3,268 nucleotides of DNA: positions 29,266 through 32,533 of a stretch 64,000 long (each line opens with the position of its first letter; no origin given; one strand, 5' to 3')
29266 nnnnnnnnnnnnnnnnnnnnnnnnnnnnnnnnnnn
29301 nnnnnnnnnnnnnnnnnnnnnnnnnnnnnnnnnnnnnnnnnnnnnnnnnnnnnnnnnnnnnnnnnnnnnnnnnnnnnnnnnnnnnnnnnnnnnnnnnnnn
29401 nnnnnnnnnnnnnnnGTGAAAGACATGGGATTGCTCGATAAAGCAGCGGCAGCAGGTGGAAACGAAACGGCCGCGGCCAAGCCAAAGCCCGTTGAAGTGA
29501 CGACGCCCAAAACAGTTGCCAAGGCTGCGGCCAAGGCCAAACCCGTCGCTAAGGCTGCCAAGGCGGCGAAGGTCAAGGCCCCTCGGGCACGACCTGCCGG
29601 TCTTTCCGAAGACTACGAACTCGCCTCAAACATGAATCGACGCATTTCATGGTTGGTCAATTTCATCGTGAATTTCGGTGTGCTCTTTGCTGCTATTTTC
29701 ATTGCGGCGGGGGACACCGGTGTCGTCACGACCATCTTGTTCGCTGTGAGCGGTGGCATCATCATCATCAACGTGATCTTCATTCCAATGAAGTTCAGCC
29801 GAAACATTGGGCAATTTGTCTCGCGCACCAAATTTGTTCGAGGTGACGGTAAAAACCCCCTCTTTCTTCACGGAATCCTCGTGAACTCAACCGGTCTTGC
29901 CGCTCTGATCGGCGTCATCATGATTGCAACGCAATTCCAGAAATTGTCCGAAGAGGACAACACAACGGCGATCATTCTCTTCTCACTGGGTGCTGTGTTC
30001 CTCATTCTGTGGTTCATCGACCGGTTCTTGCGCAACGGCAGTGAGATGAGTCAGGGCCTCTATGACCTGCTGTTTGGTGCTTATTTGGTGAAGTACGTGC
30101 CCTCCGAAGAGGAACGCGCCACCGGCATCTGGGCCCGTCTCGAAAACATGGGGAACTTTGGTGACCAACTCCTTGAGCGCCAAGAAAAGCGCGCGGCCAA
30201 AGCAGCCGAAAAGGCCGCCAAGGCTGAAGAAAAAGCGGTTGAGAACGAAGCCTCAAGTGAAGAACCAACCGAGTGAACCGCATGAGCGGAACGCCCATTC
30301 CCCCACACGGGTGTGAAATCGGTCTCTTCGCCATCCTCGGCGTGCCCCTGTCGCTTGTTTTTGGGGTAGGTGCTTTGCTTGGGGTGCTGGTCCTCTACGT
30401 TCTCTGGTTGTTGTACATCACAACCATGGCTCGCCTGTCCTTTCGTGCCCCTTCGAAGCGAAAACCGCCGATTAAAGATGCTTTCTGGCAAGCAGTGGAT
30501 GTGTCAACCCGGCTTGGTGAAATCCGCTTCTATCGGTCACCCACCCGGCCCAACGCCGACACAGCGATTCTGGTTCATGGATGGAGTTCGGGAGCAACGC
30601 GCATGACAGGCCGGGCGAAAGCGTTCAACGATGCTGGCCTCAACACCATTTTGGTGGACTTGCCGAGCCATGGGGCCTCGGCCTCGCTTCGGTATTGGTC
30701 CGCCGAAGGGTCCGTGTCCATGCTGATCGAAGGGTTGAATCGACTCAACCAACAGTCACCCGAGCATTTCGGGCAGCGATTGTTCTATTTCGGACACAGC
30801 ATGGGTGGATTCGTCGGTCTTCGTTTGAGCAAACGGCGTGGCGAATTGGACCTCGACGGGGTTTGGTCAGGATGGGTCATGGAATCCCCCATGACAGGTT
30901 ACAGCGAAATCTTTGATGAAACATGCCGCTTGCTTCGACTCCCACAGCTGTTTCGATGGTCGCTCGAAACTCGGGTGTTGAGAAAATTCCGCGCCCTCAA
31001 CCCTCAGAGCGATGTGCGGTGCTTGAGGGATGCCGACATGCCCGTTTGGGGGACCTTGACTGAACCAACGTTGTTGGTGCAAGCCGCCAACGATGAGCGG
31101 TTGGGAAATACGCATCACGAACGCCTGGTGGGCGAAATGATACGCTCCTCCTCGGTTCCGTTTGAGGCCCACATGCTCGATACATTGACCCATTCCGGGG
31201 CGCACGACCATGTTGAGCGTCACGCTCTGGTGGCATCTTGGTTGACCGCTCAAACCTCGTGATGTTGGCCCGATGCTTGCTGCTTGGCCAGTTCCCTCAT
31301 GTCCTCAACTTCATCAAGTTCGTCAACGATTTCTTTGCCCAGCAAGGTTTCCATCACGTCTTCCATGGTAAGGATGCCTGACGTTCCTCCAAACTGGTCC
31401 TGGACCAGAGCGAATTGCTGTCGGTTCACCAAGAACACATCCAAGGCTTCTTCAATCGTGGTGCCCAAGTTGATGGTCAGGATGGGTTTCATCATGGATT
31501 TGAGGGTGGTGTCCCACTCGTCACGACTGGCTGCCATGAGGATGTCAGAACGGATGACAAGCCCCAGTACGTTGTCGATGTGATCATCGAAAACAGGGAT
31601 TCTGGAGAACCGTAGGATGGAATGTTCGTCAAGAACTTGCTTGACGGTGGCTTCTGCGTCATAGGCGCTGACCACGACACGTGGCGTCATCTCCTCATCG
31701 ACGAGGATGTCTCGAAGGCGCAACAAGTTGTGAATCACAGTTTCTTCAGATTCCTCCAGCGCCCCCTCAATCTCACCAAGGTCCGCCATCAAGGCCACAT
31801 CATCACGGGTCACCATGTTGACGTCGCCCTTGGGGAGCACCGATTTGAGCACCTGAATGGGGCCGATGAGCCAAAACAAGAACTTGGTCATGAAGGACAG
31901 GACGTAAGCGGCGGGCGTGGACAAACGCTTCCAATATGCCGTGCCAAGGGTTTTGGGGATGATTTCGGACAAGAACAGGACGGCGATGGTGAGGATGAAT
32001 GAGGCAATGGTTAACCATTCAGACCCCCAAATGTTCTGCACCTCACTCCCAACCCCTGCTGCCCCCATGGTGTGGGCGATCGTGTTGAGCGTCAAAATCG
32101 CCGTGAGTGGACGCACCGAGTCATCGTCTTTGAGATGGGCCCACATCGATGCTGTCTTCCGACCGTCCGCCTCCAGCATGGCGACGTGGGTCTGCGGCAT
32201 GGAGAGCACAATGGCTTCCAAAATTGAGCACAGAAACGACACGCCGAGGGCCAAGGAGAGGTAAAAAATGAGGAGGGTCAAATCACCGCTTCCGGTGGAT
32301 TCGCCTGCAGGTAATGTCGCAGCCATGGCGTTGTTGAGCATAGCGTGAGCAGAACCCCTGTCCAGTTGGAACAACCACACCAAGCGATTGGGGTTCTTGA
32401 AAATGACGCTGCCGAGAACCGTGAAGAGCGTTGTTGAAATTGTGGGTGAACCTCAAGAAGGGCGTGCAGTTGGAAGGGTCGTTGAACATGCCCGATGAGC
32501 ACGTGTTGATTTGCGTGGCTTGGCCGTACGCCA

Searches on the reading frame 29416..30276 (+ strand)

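Call 10: search_protein_families(library=pfam, proteins=[window:29416-30276:+], max_evalue=0.001)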
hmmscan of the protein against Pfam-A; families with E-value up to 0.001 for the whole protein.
window:29416-30276:+ (286 aa): 1 family
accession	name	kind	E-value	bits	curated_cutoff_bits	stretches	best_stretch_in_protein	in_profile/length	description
PF03419.18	Peptidase_U4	-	0.00052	19.8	28.4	1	78-218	7-150/284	Sporulation factor SpoIIGA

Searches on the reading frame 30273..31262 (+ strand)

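Call 10: search_protein_families(library=pfam, proteins=[window:30273-31262:+], max_evalue=0.001)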
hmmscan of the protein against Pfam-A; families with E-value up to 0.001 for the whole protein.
window:30273-31262:+ (329 aa): 4 families
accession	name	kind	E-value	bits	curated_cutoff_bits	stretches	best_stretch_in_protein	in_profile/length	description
PF12146.15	Hydrolase_4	-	2.8e-13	50.2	27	1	97-219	6-118/239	Serine aminopeptidase, S33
PF12697.13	Abhydrolase_6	-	6.3e-10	40.5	26.3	1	99-321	2-215/217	Alpha/beta hydrolase family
PF00326.27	Peptidase_S9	-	1.8e-05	24.8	22.6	1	152-326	49-208/213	Prolyl oligopeptidase family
PF00561.26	Abhydrolase_1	-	2.3e-05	24.7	25.8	1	99-186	4-87/245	alpha/beta hydrolase fold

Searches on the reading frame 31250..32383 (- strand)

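Call 10: search_protein_families(library=pfam, proteins=[window:31250-32383:-], max_evalue=0.001)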
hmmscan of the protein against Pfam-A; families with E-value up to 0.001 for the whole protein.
window:31250-32383:- (377 aa): 2 families
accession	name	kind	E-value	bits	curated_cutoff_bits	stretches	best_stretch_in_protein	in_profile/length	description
PF01595.25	CNNM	-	6.4e-21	75.3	28.4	1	44-213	5-181/181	Cyclin M transmembrane N-terminal domain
PF00571.33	CBS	-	1.8e-10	41.4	24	1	297-348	5-56/57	CBS domain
